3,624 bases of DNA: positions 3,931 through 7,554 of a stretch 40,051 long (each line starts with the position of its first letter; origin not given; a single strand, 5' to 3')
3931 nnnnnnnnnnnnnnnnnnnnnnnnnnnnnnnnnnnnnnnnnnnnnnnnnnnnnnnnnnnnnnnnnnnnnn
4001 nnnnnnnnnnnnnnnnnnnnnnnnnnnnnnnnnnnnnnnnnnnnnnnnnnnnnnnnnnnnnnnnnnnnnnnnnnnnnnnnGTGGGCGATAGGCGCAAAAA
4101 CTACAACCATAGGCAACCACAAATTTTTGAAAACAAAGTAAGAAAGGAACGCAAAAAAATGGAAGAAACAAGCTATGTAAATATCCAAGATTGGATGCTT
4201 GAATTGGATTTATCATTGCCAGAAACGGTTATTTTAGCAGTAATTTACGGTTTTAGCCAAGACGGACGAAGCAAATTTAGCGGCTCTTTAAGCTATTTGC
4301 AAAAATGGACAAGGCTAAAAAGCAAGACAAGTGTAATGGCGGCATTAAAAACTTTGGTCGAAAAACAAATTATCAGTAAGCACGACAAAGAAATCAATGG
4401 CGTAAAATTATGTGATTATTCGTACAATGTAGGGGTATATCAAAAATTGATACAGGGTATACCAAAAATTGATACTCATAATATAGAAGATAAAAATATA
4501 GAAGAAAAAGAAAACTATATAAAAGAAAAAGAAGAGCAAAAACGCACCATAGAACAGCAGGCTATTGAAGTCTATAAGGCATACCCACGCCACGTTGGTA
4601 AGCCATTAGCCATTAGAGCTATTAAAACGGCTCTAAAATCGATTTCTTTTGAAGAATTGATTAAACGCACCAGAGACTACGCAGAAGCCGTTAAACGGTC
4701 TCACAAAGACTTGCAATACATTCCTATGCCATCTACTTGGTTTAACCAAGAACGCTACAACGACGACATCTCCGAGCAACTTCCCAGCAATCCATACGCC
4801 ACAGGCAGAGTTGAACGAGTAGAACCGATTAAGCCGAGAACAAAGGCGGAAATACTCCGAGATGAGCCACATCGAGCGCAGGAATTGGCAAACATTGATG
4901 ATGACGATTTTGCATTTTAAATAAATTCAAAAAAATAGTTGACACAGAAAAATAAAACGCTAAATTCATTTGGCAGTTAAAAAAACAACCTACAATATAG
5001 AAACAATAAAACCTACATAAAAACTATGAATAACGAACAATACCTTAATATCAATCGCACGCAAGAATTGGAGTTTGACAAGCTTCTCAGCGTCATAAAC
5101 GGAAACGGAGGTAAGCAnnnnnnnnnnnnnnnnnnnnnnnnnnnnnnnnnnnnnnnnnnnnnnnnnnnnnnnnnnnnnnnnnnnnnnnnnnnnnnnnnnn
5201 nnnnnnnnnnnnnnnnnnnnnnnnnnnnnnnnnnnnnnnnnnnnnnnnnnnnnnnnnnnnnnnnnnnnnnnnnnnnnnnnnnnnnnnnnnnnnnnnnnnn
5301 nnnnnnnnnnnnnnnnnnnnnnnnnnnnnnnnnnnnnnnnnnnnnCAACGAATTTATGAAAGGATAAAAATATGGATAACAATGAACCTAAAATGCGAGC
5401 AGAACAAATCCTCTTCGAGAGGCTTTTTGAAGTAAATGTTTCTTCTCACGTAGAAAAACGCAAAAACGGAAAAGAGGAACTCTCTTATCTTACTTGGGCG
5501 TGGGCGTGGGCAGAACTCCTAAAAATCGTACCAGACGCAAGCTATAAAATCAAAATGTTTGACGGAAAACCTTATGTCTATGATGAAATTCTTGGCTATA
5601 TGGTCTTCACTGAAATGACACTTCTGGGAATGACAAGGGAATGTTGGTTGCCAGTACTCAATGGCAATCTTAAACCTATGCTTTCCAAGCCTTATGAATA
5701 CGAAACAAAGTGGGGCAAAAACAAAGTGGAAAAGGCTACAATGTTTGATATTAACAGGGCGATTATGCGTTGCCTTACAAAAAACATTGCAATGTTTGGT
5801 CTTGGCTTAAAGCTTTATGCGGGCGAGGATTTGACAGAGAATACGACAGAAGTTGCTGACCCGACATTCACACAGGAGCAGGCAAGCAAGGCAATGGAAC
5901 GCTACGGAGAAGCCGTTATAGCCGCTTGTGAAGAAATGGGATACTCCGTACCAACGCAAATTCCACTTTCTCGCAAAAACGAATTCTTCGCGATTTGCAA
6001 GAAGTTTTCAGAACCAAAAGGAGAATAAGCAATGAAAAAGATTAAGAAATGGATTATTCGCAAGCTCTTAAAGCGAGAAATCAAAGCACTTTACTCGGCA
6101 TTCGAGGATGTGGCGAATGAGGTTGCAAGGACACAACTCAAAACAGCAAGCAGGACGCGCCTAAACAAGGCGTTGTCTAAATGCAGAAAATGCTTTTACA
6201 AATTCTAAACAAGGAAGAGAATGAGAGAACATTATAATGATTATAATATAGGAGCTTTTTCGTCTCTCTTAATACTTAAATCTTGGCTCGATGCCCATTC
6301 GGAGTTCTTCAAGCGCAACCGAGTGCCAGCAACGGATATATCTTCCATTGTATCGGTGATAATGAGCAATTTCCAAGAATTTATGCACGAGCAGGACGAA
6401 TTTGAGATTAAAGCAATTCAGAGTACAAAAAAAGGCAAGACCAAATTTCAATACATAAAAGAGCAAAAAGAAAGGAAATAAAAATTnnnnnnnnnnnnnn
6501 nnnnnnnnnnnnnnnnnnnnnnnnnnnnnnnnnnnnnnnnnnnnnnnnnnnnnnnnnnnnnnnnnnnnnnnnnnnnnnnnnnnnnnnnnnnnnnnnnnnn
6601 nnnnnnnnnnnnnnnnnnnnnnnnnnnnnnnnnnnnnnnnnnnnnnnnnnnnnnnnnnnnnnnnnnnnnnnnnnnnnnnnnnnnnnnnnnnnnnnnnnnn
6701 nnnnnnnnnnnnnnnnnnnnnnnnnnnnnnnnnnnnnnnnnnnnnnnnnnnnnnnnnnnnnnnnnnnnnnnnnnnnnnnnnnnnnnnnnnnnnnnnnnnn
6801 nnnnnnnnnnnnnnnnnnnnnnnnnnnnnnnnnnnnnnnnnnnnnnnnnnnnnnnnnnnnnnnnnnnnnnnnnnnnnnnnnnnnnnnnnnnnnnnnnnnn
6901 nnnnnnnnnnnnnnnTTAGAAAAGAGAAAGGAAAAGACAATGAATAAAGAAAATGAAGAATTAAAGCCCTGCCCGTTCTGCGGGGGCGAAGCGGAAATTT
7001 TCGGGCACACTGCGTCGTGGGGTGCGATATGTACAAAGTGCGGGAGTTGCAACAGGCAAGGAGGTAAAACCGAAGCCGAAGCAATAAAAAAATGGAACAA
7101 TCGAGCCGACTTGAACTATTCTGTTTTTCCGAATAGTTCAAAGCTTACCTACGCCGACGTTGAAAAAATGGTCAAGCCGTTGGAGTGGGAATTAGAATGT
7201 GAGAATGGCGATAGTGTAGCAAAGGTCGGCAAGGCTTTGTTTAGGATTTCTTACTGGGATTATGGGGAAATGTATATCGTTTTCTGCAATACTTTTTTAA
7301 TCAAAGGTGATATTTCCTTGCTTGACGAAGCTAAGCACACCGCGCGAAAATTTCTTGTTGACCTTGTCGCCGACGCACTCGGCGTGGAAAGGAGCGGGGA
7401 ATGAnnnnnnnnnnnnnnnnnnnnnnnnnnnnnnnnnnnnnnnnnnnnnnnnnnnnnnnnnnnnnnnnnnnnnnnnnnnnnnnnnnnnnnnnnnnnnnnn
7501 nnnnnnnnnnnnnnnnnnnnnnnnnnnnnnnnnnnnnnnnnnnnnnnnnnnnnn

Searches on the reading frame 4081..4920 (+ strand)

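Call 42: search_protein_families(library=phrogs, proteins=[window:4081-4920:+], max_evalue=0.001)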
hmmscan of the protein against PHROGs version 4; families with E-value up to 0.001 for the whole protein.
window:4081-4920:+ (279 aa): 7 families
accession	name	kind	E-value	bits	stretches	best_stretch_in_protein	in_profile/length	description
phrog_270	-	DNA, RNA and nucleotide metabolism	1e-26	95.2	1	15-238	14-258/383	replication initiation protein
phrog_6969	-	unknown function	1.5e-16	61.8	1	27-154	1-125/216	-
phrog_9474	-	DNA, RNA and nucleotide metabolism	2.7e-12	47.8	1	144-246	162-265/288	replication initiation protein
phrog_16304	-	unknown function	2.6e-11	44.9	1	136-223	121-210/244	-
phrog_9327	-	DNA, RNA and nucleotide metabolism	1e-09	39.4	1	136-231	149-243/276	primosomal protein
phrog_186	-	DNA, RNA and nucleotide metabolism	2.3e-08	35.1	1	19-213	9-222/308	DnaD-like helicase loader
phrog_10293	-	unknown function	4.9e-07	30.6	1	153-228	8-83/185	-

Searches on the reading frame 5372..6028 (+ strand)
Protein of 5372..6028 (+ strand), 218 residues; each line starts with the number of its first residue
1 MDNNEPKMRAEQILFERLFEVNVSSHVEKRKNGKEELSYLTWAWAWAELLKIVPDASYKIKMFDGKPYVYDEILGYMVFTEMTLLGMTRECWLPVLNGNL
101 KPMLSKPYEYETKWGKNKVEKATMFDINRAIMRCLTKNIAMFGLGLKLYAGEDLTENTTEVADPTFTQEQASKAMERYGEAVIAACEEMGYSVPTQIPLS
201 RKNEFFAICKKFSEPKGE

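Call 42: search_protein_families(library=phrogs, proteins=[window:5372-6028:+], max_evalue=0.001)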
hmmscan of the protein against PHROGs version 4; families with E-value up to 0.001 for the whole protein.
window:5372-6028:+ (218 aa): 2 families
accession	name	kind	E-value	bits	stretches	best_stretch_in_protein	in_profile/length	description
phrog_659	-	DNA, RNA and nucleotide metabolism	1.4e-46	159.7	1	11-175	3-157/205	Sak-like ssDNA annealing protein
phrog_8492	-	DNA, RNA and nucleotide metabolism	3.7e-32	112.9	1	10-173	18-175/269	Sak-like ssDNA annealing protein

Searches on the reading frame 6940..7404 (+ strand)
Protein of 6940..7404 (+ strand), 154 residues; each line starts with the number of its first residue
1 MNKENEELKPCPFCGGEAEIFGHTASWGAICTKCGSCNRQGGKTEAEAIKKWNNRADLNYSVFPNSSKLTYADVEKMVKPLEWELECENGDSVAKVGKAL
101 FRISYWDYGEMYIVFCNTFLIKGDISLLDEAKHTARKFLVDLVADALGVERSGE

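Call 42: search_protein_families(library=phrogs, proteins=[window:6940-7404:+], max_evalue=0.001)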
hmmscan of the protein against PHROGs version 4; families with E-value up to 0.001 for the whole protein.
window:6940-7404:+ (154 aa): 2 families
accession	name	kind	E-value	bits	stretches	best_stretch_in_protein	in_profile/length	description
phrog_599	-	moron, auxiliary metabolic gene and host takeover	3.5e-13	51.3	1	4-57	70-128/262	Lar-like restriction alleviation protein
phrog_38103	-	moron, auxiliary metabolic gene and host takeover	0.00055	20.9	1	7-71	3-69/133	Lar-like restriction alleviation protein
